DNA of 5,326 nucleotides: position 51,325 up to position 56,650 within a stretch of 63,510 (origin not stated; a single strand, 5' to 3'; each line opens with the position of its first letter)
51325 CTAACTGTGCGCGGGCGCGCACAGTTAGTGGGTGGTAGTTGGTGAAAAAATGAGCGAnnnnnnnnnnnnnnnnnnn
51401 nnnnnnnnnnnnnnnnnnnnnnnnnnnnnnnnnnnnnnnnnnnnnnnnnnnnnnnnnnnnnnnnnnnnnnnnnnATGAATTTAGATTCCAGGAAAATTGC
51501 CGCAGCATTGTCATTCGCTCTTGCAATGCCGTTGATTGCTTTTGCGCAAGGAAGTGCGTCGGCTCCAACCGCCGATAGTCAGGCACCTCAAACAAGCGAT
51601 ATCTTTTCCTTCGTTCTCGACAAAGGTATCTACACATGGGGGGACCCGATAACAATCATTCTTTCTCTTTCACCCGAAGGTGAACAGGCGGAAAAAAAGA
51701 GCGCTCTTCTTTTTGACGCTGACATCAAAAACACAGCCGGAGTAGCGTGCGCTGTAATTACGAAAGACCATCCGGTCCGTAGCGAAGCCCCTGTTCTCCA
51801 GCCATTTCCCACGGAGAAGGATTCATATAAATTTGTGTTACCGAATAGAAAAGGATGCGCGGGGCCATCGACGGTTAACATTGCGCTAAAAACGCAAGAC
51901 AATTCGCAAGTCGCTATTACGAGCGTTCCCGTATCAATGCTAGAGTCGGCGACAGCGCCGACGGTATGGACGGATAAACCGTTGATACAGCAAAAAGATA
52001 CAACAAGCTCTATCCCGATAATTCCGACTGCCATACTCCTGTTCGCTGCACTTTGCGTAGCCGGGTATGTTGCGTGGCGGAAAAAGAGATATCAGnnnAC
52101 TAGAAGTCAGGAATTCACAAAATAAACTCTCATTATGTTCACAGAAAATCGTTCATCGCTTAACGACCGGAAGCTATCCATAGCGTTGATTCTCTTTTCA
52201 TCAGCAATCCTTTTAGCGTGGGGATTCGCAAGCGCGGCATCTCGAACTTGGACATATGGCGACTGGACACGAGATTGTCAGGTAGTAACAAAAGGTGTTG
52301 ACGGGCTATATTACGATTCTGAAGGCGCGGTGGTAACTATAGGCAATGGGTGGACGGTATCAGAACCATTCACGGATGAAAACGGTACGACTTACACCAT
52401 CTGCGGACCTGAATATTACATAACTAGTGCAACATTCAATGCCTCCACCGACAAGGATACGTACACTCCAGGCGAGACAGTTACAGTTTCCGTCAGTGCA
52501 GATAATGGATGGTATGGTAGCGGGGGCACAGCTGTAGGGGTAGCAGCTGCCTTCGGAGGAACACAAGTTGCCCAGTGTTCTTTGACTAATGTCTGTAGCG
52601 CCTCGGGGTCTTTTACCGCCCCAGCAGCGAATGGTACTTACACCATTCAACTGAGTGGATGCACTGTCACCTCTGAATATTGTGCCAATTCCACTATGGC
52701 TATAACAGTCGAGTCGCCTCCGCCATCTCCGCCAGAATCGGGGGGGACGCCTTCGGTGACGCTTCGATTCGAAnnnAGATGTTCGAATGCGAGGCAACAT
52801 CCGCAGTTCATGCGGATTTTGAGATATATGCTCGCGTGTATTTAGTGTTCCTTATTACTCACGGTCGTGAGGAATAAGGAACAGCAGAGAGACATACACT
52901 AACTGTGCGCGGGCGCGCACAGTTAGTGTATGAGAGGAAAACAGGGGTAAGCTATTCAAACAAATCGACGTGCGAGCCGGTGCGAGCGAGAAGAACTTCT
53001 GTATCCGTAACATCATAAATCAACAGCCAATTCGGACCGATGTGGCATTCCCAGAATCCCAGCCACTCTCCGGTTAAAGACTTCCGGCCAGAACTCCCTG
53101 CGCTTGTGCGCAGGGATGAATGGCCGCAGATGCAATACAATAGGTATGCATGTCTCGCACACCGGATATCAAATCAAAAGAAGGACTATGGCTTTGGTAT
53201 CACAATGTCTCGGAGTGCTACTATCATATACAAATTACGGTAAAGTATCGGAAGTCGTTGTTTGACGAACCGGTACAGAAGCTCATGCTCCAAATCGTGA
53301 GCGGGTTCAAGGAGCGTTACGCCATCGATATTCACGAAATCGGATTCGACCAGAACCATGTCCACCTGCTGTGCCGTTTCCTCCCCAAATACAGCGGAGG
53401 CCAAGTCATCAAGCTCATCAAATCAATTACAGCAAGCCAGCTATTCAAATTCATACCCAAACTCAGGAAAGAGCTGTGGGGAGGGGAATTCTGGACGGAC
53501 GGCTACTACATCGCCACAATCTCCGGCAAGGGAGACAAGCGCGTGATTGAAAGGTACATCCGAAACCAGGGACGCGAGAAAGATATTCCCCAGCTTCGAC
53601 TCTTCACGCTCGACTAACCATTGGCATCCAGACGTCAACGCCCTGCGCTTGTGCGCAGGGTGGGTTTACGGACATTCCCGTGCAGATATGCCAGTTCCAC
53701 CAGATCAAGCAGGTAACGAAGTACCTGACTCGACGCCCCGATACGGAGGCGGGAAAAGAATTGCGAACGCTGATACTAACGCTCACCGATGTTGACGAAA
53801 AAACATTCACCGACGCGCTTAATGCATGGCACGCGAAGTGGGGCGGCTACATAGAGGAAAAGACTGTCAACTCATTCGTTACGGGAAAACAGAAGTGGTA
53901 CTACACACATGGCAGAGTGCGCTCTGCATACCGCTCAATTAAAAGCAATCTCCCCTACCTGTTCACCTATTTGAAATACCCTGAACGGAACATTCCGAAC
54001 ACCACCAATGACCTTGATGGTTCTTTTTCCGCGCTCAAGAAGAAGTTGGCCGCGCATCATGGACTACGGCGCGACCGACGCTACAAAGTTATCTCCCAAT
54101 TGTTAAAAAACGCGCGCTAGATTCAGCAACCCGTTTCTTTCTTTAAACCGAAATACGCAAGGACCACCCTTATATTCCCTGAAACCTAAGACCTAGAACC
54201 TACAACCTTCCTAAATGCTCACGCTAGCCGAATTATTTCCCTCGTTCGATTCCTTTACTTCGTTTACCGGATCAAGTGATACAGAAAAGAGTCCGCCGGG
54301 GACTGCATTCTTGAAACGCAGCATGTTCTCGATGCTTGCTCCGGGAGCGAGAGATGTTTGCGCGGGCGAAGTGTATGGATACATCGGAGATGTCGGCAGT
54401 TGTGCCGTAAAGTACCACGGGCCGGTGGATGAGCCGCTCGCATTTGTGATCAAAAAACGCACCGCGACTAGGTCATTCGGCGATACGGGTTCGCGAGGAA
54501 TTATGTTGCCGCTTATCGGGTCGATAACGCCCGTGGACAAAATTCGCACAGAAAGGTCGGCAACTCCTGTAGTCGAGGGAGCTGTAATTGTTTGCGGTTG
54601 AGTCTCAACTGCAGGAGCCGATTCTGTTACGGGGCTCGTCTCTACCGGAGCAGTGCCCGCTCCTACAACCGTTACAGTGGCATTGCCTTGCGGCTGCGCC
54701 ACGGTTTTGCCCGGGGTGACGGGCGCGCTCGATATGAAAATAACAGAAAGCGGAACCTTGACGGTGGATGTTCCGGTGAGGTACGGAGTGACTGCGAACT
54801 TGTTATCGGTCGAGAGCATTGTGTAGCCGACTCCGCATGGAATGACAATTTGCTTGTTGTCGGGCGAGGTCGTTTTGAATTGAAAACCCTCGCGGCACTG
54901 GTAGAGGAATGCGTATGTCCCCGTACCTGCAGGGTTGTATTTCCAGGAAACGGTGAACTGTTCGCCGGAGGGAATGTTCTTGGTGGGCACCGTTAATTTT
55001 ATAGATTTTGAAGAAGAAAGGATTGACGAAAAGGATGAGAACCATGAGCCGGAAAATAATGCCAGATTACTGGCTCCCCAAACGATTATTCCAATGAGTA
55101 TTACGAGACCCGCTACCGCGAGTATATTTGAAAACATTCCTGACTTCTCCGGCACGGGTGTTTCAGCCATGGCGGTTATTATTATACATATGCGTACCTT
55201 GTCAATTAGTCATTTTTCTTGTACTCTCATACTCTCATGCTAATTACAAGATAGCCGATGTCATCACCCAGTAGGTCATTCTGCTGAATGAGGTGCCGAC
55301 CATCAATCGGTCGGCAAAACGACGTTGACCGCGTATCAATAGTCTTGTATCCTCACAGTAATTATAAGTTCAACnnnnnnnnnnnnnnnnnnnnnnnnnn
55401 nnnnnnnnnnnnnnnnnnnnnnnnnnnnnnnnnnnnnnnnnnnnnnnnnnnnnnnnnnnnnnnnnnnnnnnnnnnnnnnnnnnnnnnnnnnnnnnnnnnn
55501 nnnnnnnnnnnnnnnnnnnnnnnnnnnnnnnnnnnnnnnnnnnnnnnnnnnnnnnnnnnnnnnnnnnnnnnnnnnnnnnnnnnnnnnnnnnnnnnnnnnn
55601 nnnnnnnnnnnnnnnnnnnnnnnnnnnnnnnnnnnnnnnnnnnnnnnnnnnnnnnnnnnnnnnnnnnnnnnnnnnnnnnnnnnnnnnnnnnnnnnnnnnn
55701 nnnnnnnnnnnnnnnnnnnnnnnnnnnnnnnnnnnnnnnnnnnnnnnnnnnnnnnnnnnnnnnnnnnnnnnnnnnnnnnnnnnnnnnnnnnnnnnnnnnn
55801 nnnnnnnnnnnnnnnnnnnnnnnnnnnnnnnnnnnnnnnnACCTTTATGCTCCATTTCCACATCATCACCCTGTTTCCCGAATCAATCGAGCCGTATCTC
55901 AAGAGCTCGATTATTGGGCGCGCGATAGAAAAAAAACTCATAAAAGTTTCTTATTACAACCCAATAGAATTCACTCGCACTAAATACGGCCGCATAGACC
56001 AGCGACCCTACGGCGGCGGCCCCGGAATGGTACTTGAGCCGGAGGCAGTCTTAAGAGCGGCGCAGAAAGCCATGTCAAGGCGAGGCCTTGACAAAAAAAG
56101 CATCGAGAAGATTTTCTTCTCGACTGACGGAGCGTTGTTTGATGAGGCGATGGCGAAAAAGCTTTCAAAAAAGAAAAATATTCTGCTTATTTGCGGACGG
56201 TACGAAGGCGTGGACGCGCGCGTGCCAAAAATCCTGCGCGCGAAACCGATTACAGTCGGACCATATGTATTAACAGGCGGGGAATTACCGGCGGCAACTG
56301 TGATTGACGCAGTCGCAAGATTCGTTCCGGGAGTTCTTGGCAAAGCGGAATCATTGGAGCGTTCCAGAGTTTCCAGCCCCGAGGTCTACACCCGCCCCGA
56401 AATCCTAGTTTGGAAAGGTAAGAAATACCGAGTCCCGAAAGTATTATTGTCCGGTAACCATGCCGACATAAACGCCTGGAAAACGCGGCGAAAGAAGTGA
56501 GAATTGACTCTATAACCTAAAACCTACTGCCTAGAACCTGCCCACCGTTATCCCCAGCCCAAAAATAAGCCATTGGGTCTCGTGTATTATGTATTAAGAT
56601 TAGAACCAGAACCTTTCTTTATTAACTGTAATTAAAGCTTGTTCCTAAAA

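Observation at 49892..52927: Two tandem two-gene secreted-protein cassettes share a 40-nt promoter module and a ~175-nt three-hairpin terminator module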

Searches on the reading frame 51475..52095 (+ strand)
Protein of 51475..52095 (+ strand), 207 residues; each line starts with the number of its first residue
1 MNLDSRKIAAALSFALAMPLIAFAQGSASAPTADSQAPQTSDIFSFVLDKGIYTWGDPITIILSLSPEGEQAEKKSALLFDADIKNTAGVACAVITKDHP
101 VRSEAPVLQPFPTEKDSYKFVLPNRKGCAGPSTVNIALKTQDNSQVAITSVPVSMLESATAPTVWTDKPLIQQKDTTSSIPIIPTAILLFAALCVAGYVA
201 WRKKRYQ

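Call 12: search_protein_families(library=pfam, proteins=[window:51475-52095:+], max_evalue=0.1)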
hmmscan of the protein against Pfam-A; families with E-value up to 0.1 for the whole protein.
window:51475-52095:+ (207 aa): 0 families

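Call 51: search_protein_families(library=phrogs, proteins=[window:51475-52095:+], max_evalue=0.01)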
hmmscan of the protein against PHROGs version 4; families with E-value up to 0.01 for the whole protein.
window:51475-52095:+ (207 aa): 0 families

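Call 52: search_protein_families(library=ncbifam, proteins=[window:51475-52095:+], max_evalue=0.01)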
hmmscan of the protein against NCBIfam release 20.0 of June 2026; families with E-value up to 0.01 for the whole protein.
window:51475-52095:+ (207 aa): 0 families

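Call 54: search_protein_representatives(protein=window:51475-52095:+)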
Query: 207 residues. Proteins with E-value up to 0.001 (for the whole library): 11; up to 1e-10: 5; up to 1e-30: 1. The best 11 are listed.
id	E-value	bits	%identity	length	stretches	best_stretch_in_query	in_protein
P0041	6.2e-130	446.9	100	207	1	1-207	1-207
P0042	3.1e-26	108.6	43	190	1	17-205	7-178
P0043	2.4e-17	79.6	49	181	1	5-162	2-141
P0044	2.5e-15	73.0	28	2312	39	113-153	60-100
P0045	5.0e-13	65.5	26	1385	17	77-151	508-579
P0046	5.7e-07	45.8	36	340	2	13-205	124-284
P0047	1.6e-05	41.1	27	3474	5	89-172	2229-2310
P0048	2.0e-05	40.8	32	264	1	41-206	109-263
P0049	4.1e-05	39.7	35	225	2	21-93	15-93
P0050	3.8e-04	36.6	35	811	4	111-162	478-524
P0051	8.2e-04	35.5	27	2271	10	115-163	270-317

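Call 55: find_encoding_contigs(protein=P0042, flank=10000, max_places=5)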
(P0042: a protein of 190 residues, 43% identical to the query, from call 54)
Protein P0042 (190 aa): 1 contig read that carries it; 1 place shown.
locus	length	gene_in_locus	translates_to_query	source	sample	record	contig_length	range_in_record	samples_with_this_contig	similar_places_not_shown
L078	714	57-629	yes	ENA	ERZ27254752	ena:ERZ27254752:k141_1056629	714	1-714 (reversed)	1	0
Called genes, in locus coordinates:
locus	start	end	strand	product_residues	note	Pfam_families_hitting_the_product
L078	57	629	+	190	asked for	-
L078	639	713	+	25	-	?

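Call 56: find_encoding_contigs(protein=P0043, flank=10000, max_places=5)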
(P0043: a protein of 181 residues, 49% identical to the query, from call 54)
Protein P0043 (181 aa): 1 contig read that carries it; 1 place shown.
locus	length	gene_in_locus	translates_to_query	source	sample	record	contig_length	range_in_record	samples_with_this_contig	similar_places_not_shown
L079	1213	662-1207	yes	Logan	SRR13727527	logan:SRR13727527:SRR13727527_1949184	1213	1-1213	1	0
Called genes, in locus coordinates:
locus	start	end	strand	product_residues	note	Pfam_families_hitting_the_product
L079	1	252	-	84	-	?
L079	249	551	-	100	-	-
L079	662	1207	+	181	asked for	-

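Call 61: find_encoding_contigs(protein=P0046, flank=6000, max_places=4)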
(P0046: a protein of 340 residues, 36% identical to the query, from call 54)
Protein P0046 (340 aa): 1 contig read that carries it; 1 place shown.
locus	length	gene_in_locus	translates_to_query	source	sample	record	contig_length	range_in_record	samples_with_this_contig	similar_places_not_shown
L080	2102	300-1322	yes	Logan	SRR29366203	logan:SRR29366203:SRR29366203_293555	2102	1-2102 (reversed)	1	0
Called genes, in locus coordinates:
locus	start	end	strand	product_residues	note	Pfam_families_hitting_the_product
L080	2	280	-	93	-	?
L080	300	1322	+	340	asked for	-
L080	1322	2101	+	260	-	?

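Call 62: find_encoding_contigs(protein=P0048, flank=6000, max_places=4)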
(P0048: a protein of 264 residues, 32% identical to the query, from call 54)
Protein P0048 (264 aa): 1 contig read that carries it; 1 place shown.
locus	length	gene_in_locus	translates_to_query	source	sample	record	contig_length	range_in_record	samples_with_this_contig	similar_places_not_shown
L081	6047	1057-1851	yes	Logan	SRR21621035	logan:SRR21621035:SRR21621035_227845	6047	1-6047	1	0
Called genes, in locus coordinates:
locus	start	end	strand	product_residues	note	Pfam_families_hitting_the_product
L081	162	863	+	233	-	PF02368:Big_2 (faint), PF26182:Ig_NUP210_5th (faint)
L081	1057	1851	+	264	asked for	-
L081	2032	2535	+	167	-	PF01250:Ribosomal_S6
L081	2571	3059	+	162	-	PF00436:SSB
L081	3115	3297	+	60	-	PF01084:Ribosomal_S18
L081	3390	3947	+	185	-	PF08207:EFP_N, PF01132:EFP, PF09285:Elong-fact-P_C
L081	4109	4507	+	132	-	-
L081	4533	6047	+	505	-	?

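Call 85: predict_structure(alignment_id=A7)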
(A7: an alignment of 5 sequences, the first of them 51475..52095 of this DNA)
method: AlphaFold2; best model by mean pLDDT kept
length: 207 residues; sequences in the alignment: 5
mean_pLDDT: 68.5   pTM: 0.51
mean pLDDT of the five models: 68.5, 68.1, 66.7, 66.5, 66.3
residues with pLDDT >= 90: 51; 70-90: 58; 50-70: 33; < 50: 65
segments of 3 or more residues with pLDDT < 50: 1-18, 20-40, 104-106, 108-110, 162-175, 177-179
pLDDT, mean of each block of 10 residues (from residue 1): 43 43 39 39 77 92 72 65 94 92 54 73 82 92 86 83 46 46 63 83 74
secondary structure, 60 per line:
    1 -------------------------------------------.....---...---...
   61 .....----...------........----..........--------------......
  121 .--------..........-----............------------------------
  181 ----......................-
elements in order: E44-48 E52-54 E58-65 E79-86 E91-100 E115-121 E130-139 E145-156 H185-206

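Call 89: fold_search(model_id=the predicted structure, library=pdb)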
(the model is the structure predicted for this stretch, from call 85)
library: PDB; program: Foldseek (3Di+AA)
matches with E <= 10: 1842; with E <= 0.001: 18
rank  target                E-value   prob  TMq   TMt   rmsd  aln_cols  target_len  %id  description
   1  2p9r_B                1.6e-05  1.00  0.33  0.61   4.6       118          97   13  Human alpha2-macroglogulin is composed of multiple domains, as predicted by homology with complement component C3 (released 2007-08-21)
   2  8gul_A                4.1e-05  1.00  0.34  0.17   6.1       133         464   13  Chitin-active AA10 LPMO (GbpA) complexed with Cu(II) from Vibrio campbellii (released 2023-06-21)
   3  2xwx_A                5.7e-05  1.00  0.36  0.21   5.1       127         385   13  Vibrio cholerae colonization factor GbpA crystal structure (released 2011-11-16)
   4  2p9r_A                2.0e-04  1.00  0.33  0.58   4.5       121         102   15  Human alpha2-macroglogulin is composed of multiple domains, as predicted by homology with complement component C3 (released 2007-08-21)
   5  7e2d_J                2.0e-04  1.00  0.36  0.10   4.5       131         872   11  Monomer of TRAPPII (Closed) (released 2022-02-09)
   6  7e8s_J                2.0e-04  1.00  0.36  0.10   4.5       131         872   11  Intact TRAPPII (state I). (released 2022-02-09)
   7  8wae_B                3.2e-04  1.00  0.34  0.56   5.0       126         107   11  Crystal structure of a novel porphyran-binding carbohydrate binding module (released 2024-09-11)
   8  9eht_F                3.2e-04  1.00  0.26  0.40   8.9       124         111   13  Crystal Structure of PD-1/retifanlimab complex (released 2025-12-03)
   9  8wae_A                4.3e-04  1.00  0.33  0.57   4.8       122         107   11  Crystal structure of a novel porphyran-binding carbohydrate binding module (released 2024-09-11)
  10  6jbt_F                5.3e-04  1.00  0.30  0.47   7.2       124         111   14  Complex structure of toripalimab-Fab and PD-1 (released 2019-06-19)
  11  7e93_J                6.3e-04  1.00  0.38  0.10   3.8       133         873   12  Intact TRAPPII (state III). (released 2022-02-09)
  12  7e2c_J                7.1e-04  1.00  0.33  0.09   7.7       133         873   13  Monomer of TRAPPII (open) (released 2022-02-09)
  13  5kwy_D                7.5e-04  1.00  0.40  0.58   4.3       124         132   10  Structure of human NPC1 middle lumenal domain bound to NPC2 (released 2016-08-24)
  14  6tav_D                7.5e-04  1.00  0.34  0.07   4.2       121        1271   13  Crystal structure of endopeptidase-induced alpha2-macroglobulin (released 2021-05-12)
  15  9gmj                  8.5e-04  1.00  0.32  0.13   8.7       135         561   12  The crystal structure of ManDH5 Selenomethionine derivative at 1.6 Angstroms resolution - a beta-D-Mannanase of GH5 fami (released 2025-09-10)
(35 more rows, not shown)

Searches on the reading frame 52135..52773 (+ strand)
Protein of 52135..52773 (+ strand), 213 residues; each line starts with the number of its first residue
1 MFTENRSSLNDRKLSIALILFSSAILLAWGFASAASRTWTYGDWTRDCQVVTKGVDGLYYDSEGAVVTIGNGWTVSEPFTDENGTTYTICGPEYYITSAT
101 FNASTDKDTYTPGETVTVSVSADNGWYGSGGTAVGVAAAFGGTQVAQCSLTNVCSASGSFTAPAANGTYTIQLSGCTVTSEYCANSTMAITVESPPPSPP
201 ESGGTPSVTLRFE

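Call 12: search_protein_families(library=pfam, proteins=[window:52135-52773:+], max_evalue=0.1)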
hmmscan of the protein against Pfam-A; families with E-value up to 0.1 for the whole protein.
window:52135-52773:+ (213 aa): 4 families
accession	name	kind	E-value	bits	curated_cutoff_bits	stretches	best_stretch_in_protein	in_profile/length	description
PF13199.12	Glyco_hydro_66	-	0.0037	16.4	23.7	1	105-195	1-91/546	Glycosyl hydrolase family 66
PF01835.25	MG2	-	0.01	16.6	32.8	1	104-173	5-80/96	MG2 domain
PF12158.14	DUF3592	-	0.011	16.8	25.3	1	70-124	18-73/84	Domain of unknown function (DUF3592)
PF07703.20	A2M_BRD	-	0.09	13.5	22.7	0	104-136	4-27/140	Alpha-2-macroglobulin bait region domain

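Call 18: find_encoding_contigs(protein=window:52135-52773:+, flank=10000, max_places=10)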
Protein window:52135-52773:+ (213 aa): 1 contig read that carries it; 1 place shown.
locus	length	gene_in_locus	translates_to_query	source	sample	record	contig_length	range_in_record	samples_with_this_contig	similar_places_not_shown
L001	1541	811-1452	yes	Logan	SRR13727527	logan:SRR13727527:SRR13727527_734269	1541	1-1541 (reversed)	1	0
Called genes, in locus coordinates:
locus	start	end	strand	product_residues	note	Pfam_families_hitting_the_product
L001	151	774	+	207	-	-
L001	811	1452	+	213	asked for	-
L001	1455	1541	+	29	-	?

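Call 34: find_homologous_proteins(query=window:52135-52773:+, max_evalue=0.001)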
Query window:52135-52773:+ (213 aa): 1 proteins with E <= 0.001 among 684 candidates.
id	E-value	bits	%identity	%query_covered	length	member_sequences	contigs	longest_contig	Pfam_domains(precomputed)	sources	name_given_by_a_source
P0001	8.3e-136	468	100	100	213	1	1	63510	-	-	-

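Call 51: search_protein_families(library=phrogs, proteins=[window:52135-52773:+], max_evalue=0.01)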
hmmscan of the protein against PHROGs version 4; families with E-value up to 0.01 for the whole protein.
window:52135-52773:+ (213 aa): 0 families

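Call 52: search_protein_families(library=ncbifam, proteins=[window:52135-52773:+], max_evalue=0.01)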
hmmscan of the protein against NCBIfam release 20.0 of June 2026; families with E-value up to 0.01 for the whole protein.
window:52135-52773:+ (213 aa): 0 families

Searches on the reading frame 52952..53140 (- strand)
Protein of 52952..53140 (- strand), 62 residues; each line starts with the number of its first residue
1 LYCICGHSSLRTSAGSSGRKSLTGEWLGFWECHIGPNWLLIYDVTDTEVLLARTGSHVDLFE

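Call 12: search_protein_families(library=pfam, proteins=[window:52952-53140:-], max_evalue=0.1)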
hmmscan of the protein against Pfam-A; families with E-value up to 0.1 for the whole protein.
window:52952-53140:- (62 aa): 2 families
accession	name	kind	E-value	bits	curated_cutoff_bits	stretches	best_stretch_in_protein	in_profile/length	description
PF15738.11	YafQ_toxin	-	3.6e-15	56.5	30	1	21-62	47-88/88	Bacterial toxin of type II toxin-antitoxin system, YafQ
PF05016.21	ParE_toxin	-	0.00038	21.4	23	1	19-58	47-86/89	ParE toxin of type II toxin-antitoxin system, parDE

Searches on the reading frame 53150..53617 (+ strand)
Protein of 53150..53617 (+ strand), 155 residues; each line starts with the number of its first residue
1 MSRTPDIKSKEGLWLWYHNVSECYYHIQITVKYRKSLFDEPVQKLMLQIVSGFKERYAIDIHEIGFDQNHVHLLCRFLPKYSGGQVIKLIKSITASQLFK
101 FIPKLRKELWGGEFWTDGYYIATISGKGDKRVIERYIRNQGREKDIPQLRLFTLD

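Call 12: search_protein_families(library=pfam, proteins=[window:53150-53617:+], max_evalue=0.1)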
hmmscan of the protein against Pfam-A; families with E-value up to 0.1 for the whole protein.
window:53150-53617:+ (155 aa): 2 families
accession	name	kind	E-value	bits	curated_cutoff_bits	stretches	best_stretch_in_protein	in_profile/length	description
PF01797.21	Y1_Tnp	-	1.2e-31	109.7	23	1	20-140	2-121/121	Transposase IS200 like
PF15813.10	DUF4708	-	0.091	12.5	27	1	47-110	169-227/274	Domain of unknown function (DUF4708)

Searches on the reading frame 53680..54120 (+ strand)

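Call 12: search_protein_families(library=pfam, proteins=[window:53680-54120:+], max_evalue=0.1)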
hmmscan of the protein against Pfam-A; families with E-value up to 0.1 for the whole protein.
window:53680-54120:+ (146 aa): 1 family
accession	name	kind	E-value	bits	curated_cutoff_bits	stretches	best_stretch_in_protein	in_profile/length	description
PF14945.12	LLC1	-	0.029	15.4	27.3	1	45-135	25-101/119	Normal lung function maintenance, Low in Lung Cancer 1 protein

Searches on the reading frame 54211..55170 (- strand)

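Call 12: search_protein_families(library=pfam, proteins=[window:54211-55170:-], max_evalue=0.1)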
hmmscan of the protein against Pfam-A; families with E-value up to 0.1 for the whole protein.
window:54211-55170:- (319 aa): 2 families
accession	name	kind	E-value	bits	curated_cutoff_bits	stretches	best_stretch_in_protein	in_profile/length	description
PF07705.17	CARDB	-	7.9e-05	23.3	22.7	1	272-316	55-100/101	CARDB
PF10989.13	DUF2808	-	0.004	17.6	25.3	0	61-89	94-124/146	Protein of unknown function (DUF2808)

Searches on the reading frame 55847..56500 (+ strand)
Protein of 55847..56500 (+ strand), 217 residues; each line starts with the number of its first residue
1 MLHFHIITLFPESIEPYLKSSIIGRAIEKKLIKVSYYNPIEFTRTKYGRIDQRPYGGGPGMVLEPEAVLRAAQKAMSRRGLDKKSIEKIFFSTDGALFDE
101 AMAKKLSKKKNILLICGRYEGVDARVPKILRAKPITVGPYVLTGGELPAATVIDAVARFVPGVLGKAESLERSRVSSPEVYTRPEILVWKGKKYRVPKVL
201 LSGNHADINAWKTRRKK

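Call 98: search_protein_families(library=pfam, proteins=[window:55847-56500:+], max_evalue=0.001)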
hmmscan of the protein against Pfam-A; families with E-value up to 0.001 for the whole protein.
window:55847-56500:+ (217 aa): 1 family
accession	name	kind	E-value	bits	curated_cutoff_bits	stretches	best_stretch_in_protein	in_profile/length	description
PF01746.26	tRNA_m1G_MT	-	9.3e-38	130.3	27.3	1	24-213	2-183/195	tRNA (Guanine-1)-methyltransferase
